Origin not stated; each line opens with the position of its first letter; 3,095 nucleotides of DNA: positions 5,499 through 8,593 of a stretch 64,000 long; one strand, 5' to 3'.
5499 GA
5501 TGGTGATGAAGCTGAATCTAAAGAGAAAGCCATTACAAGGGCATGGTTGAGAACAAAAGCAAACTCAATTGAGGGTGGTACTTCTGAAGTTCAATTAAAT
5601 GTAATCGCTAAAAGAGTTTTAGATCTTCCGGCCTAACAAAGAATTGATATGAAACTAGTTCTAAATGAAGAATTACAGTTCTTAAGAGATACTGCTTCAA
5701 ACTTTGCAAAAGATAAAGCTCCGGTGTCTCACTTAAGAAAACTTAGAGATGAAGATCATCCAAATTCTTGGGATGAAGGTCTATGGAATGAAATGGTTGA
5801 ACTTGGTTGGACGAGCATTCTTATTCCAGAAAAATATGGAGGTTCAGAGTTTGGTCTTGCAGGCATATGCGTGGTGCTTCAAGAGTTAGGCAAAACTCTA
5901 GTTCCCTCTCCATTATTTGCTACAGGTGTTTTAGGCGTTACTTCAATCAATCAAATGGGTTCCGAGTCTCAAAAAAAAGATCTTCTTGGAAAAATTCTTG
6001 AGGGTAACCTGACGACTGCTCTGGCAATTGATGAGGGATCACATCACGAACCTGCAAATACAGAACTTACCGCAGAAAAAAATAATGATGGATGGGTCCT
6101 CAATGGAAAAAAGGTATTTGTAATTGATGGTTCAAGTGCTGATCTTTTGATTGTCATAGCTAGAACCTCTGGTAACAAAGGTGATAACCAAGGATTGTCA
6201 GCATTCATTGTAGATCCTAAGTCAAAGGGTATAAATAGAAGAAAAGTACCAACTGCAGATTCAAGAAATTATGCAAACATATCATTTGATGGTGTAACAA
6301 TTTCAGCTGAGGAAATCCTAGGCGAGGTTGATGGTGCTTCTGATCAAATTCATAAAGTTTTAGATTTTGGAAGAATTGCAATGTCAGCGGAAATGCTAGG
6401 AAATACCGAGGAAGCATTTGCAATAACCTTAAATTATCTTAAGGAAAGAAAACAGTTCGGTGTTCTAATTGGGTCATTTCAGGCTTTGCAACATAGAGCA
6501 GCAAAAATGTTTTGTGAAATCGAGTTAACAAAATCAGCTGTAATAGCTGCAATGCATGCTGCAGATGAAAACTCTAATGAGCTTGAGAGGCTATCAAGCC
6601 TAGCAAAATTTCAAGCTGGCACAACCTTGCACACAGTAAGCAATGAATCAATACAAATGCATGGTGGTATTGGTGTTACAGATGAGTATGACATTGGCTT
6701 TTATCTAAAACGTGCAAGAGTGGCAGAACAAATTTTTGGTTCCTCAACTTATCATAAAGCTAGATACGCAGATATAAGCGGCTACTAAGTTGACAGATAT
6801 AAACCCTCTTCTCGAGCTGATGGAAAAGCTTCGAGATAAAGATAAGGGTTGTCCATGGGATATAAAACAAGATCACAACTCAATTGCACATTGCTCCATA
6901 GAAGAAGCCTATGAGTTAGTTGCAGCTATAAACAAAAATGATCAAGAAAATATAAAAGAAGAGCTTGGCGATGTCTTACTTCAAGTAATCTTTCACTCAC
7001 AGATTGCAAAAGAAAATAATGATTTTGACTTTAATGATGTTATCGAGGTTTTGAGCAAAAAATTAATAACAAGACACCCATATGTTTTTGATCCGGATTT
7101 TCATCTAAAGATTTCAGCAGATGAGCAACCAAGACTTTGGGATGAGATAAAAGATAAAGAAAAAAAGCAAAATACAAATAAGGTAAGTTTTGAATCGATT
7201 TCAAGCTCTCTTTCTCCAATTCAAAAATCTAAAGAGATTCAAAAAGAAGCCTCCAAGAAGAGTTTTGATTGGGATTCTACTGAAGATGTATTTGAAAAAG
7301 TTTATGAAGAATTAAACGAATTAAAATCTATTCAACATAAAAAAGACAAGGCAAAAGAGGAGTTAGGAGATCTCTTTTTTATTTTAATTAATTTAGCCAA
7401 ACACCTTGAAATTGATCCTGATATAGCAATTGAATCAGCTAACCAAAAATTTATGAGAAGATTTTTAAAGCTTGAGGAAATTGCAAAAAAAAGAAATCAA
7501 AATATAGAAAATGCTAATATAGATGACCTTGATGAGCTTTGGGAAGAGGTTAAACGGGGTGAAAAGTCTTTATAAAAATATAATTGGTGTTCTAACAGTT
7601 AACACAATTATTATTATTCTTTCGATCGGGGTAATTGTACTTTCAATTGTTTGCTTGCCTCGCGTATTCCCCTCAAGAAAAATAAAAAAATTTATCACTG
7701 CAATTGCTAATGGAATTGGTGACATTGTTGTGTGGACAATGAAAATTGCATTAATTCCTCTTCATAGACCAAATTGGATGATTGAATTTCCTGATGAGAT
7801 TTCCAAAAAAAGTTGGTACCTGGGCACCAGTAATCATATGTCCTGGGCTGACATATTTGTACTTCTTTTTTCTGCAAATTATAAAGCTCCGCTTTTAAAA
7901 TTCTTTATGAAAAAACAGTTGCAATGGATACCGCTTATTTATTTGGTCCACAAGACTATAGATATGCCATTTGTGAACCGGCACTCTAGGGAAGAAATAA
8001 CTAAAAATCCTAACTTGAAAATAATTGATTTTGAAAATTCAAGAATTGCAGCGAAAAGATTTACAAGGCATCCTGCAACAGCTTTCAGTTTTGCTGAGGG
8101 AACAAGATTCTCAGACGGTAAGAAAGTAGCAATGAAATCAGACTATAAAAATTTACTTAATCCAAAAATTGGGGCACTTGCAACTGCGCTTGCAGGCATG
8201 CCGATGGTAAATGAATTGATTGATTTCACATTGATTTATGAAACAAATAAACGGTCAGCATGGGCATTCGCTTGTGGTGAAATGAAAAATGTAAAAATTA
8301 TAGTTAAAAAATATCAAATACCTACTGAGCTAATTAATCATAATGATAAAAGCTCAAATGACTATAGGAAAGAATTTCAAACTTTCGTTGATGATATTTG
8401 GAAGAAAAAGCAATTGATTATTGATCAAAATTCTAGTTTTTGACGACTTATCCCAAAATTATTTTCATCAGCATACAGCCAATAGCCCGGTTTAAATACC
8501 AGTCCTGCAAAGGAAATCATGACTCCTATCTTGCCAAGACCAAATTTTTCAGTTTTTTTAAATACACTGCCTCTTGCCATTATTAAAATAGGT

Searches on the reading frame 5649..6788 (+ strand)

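Call 76: search_protein_families(library=pfam, proteins=[window:5649-6788:+], max_evalue=0.00001)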
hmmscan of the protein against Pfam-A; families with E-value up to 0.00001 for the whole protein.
window:5649-6788:+ (379 aa): 3 families
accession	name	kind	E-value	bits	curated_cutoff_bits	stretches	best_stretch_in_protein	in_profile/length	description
PF00441.29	Acyl-CoA_dh_1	-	1.5e-26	93.8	22.4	1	234-371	7-143/150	Acyl-CoA dehydrogenase, C-terminal domain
PF02771.21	Acyl-CoA_dh_N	-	8.2e-19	68.5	22.9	1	6-119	1-112/113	Acyl-CoA dehydrogenase, N-terminal domain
PF02770.24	Acyl-CoA_dh_M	-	8e-13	48.8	33.3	1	129-214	9-95/97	Acyl-CoA dehydrogenase, middle domain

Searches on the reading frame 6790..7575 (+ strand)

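Call 76: search_protein_families(library=pfam, proteins=[window:6790-7575:+], max_evalue=0.00001)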
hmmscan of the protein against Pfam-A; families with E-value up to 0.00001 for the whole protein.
window:6790-7575:+ (261 aa): 2 families
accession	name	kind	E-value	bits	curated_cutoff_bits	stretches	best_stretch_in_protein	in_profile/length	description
PF03819.22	MazG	-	1.9e-34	118.2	22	1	27-100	1-74/74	MazG nucleotide pyrophosphohydrolase domain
PF01503.22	PRA-PH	-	8.2e-11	42.6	21.3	0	25-90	22-84/86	Phosphoribosyl-ATP pyrophosphohydrolase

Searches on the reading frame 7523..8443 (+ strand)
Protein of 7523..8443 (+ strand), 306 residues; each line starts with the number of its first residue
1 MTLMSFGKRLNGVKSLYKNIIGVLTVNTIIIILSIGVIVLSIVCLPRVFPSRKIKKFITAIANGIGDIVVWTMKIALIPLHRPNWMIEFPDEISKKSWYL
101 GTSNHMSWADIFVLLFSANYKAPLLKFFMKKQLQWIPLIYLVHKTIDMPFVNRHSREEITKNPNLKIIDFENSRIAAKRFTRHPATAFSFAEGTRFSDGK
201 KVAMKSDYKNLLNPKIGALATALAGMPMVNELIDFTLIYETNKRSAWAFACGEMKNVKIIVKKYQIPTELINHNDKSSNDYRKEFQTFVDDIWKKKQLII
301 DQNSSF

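Call 76: search_protein_families(library=pfam, proteins=[window:7523-8443:+], max_evalue=0.00001)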
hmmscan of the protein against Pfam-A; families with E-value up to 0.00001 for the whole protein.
window:7523-8443:+ (306 aa): 1 family
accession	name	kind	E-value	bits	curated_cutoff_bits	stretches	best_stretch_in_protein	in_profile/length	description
PF01553.26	Acyltransferase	-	4e-07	30.3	23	1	91-210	8-117/132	Acyltransferase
